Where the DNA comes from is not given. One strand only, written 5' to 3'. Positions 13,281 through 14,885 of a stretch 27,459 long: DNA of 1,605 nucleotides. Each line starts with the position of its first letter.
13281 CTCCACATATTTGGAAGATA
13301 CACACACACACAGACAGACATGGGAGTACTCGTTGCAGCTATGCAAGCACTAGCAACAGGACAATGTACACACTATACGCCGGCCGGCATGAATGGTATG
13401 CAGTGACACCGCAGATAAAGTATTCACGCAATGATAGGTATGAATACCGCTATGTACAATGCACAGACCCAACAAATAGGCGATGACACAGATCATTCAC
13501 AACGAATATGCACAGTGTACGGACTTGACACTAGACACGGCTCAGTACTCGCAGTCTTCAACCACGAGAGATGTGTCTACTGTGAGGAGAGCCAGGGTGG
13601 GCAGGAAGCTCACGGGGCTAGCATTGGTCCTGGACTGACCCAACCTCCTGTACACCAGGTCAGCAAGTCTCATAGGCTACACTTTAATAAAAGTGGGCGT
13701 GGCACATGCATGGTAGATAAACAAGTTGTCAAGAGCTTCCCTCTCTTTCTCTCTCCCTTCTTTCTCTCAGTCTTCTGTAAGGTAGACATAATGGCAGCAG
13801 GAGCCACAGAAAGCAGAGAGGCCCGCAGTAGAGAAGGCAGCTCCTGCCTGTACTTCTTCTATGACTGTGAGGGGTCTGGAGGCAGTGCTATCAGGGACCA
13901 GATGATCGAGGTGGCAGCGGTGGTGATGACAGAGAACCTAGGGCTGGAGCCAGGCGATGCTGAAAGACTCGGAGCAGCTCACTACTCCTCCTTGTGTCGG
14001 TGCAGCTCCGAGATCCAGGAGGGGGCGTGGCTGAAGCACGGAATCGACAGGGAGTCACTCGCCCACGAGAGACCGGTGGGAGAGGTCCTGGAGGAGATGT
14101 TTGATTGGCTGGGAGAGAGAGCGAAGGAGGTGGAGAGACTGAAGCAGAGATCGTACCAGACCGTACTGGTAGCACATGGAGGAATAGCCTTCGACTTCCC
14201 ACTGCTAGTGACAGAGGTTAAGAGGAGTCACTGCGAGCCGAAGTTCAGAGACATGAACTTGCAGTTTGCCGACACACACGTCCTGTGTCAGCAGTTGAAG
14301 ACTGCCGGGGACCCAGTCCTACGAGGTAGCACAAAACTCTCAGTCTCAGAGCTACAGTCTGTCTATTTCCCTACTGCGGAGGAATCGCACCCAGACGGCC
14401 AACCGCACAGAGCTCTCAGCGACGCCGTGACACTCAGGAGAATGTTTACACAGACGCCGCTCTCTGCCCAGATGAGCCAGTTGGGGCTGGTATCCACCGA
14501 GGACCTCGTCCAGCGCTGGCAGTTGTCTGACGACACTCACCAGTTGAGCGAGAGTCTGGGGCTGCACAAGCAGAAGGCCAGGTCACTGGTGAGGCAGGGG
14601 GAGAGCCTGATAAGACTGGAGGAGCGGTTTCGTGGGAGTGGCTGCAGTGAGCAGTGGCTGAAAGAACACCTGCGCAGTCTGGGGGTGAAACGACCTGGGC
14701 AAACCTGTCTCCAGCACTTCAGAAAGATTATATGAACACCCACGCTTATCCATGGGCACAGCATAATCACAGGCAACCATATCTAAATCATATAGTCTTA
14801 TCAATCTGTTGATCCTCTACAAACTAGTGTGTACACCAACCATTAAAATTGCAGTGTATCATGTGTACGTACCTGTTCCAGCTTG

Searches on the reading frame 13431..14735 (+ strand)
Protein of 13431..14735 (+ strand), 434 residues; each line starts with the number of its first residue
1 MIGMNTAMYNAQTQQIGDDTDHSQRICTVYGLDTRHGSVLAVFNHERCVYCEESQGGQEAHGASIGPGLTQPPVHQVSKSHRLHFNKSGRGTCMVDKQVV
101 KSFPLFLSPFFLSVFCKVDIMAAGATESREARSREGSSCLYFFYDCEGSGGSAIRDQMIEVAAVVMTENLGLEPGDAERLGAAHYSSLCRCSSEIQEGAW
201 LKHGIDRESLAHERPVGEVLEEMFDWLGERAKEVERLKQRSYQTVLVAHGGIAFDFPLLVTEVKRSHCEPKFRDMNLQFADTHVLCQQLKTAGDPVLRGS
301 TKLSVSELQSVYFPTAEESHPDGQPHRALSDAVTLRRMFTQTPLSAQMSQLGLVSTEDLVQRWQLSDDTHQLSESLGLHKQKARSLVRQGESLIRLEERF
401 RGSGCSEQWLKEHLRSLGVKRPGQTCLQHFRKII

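Call 52: search_protein_families(library=pfam, proteins=[window:13431-14735:+], max_evalue=0.01)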
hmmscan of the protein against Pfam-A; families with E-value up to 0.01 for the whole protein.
window:13431-14735:+ (434 aa): 1 family
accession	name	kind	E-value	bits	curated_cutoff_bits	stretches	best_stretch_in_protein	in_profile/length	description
PF00929.31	RNase_T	-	1.4e-07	32.6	24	1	143-334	2-159/164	Exonuclease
